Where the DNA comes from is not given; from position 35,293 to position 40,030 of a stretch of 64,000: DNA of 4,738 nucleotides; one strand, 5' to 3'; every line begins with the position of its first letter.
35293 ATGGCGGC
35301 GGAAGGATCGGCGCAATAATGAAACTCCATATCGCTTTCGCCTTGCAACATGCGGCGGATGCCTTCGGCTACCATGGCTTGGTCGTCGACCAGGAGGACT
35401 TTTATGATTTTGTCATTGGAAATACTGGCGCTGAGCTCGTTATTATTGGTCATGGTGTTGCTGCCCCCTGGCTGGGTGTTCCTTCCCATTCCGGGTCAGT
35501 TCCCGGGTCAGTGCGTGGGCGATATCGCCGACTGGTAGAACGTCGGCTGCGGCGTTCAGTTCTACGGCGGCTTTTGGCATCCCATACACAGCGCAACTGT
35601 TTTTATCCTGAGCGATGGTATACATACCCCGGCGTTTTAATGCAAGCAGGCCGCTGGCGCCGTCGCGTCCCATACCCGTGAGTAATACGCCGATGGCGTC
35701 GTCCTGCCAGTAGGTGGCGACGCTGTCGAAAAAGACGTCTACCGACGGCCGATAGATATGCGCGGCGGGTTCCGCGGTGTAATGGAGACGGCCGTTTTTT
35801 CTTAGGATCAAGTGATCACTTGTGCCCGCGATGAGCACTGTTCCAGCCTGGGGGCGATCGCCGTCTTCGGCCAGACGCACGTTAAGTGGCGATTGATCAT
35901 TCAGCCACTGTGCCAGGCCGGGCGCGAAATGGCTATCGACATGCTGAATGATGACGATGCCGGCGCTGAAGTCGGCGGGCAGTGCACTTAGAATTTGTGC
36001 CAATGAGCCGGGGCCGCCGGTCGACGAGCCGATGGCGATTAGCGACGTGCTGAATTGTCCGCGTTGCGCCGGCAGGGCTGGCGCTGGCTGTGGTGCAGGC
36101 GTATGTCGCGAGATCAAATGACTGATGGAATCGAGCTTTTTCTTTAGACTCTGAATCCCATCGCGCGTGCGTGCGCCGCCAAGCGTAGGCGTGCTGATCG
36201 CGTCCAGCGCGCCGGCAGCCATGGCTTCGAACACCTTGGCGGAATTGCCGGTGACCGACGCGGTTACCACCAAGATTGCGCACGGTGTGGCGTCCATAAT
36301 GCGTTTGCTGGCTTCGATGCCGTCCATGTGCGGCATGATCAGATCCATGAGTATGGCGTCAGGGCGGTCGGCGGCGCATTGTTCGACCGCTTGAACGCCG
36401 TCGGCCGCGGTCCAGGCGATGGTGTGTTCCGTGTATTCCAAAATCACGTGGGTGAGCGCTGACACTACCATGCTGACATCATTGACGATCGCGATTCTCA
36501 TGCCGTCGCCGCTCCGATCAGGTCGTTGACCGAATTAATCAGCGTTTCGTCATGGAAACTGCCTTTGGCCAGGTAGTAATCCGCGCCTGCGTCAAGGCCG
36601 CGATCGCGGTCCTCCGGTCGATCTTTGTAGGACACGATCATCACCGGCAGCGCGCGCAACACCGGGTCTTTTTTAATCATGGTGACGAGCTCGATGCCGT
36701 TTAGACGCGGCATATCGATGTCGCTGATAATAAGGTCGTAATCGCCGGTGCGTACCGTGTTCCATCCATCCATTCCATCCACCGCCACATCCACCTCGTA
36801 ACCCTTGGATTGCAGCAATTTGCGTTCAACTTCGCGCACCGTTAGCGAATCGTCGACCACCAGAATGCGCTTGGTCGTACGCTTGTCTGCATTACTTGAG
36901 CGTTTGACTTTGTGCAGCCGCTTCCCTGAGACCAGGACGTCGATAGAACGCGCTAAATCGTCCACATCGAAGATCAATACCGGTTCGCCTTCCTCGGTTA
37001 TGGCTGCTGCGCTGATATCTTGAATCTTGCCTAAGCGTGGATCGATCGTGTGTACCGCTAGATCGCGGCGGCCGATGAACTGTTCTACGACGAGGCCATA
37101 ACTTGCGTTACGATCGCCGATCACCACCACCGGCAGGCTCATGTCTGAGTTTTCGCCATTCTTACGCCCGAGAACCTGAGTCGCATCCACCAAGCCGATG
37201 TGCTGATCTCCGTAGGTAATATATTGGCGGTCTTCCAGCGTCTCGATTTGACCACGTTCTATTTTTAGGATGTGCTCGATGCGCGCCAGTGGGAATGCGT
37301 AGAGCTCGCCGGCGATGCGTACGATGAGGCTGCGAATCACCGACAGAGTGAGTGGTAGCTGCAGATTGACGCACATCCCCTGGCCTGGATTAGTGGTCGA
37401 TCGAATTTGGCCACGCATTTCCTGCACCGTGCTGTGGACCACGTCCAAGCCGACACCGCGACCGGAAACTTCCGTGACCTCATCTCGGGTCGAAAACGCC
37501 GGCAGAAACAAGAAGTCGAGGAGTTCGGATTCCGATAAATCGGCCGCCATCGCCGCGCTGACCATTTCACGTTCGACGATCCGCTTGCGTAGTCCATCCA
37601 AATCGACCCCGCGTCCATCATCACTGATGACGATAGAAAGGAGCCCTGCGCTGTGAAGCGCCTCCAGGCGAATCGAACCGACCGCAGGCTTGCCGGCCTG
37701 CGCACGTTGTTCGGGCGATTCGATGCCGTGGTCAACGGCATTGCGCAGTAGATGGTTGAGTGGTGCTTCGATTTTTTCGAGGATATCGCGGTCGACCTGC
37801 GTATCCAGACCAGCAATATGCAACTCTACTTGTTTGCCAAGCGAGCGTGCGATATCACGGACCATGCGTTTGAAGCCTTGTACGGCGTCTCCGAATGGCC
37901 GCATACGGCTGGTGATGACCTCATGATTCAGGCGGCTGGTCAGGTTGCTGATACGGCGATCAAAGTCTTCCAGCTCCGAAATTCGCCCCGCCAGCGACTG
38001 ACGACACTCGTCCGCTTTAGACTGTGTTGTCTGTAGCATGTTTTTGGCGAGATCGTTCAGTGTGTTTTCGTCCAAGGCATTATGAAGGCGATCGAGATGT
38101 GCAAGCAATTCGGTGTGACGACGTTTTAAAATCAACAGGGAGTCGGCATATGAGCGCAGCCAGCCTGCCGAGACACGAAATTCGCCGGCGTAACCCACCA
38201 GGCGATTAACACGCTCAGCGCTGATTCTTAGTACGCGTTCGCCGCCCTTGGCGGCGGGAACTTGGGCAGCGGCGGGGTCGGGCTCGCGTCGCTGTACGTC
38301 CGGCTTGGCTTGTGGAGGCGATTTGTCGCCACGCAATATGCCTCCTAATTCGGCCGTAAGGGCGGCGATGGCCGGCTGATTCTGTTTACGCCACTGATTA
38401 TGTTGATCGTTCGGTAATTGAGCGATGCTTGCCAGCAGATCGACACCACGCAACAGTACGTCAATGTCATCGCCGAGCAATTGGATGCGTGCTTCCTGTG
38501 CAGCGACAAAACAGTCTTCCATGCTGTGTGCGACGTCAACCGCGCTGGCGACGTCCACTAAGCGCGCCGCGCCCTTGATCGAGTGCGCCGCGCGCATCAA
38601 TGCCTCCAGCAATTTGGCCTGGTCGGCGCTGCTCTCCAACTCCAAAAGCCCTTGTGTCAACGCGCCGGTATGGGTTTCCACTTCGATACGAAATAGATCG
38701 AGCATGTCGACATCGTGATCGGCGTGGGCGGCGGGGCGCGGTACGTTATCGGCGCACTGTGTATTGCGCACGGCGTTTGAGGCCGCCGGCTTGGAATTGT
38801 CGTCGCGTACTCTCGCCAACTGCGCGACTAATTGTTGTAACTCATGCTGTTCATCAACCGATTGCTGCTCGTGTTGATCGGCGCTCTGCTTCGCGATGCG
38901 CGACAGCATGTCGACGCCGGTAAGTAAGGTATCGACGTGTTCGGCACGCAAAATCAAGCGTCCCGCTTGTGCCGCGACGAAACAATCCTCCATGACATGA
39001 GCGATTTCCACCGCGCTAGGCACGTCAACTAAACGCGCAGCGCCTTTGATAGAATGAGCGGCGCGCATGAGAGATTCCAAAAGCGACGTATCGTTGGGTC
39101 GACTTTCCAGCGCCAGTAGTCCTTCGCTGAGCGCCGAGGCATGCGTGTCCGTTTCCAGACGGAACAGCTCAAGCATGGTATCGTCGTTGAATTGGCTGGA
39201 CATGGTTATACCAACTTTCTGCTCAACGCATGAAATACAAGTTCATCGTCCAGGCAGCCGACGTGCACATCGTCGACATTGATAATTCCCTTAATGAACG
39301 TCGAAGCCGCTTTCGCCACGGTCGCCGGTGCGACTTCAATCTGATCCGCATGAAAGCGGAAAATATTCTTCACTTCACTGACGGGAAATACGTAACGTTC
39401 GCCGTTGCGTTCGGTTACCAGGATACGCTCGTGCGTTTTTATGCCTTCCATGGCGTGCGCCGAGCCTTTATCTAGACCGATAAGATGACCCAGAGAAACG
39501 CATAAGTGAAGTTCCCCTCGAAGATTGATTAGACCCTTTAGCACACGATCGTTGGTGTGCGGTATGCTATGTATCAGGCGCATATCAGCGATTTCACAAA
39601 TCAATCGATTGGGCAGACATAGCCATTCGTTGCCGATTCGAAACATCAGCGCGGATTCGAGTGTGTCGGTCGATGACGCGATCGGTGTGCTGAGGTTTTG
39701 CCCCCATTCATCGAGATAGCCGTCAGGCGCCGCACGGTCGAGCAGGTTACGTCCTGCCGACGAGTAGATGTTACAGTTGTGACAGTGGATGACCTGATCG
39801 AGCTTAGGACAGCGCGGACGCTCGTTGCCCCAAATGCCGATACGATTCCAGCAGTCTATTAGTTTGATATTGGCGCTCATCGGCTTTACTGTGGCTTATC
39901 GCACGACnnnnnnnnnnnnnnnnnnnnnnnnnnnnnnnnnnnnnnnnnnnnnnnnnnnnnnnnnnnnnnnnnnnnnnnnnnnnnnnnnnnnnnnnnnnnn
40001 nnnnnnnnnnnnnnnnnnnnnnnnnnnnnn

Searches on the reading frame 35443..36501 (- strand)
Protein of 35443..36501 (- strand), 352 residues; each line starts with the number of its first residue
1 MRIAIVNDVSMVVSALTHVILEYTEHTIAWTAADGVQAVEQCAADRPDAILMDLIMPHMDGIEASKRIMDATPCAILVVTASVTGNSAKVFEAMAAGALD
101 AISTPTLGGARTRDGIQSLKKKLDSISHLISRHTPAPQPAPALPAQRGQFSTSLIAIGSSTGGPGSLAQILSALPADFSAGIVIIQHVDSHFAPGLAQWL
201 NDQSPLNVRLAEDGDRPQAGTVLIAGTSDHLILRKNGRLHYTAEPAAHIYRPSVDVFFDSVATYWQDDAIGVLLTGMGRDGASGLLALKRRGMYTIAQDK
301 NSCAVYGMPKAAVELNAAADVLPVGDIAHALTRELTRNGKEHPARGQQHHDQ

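Call 34: search_protein_families(library=pfam, proteins=[window:35443-36501:-], max_evalue=0.00001)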
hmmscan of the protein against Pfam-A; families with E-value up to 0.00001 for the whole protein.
window:35443-36501:- (352 aa): 2 families
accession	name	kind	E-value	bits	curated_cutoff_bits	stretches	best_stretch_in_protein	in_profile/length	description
PF01339.22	CheB_methylest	-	1.3e-60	204.6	24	1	155-331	1-174/174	CheB methylesterase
PF00072.30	Response_reg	-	4.1e-16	59.6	30.2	1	3-103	1-98/111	Response regulator receiver domain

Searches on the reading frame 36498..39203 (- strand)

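Call 34: search_protein_families(library=pfam, proteins=[window:36498-39203:-], max_evalue=0.00001)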
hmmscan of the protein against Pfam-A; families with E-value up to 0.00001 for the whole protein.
window:36498-39203:- (901 aa): 4 families
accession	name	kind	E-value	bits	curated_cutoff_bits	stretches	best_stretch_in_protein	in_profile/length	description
PF00072.30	Response_reg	-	1.9e-24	86.4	30.2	1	780-892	1-110/111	Response regulator receiver domain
PF01627.28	Hpt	-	4.3e-23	81.8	24.6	2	166-257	1-81/84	Hpt domain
PF01584.24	CheW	-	5.4e-18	65.4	23.5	1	626-753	3-136/138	CheW-like domain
PF02518.31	HATPase_c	-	1.2e-14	55.1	26.4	1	480-619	4-110/111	Histidine kinase-, DNA gyrase B-, and HSP90-like ATPase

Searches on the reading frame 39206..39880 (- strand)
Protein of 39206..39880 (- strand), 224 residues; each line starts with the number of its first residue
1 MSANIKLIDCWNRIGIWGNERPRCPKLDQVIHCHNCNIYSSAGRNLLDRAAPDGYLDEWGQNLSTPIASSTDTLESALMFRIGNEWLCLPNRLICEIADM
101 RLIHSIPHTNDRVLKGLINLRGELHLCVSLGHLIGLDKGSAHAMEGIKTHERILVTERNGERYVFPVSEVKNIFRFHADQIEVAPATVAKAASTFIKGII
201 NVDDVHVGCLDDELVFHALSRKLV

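Call 34: search_protein_families(library=pfam, proteins=[window:39206-39880:-], max_evalue=0.00001)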
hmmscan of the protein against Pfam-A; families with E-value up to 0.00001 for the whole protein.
window:39206-39880:- (224 aa): 1 family
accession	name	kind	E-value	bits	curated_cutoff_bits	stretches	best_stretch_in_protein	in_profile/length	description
PF01584.24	CheW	-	7.6e-23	81.1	23.5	1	77-217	2-135/138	CheW-like domain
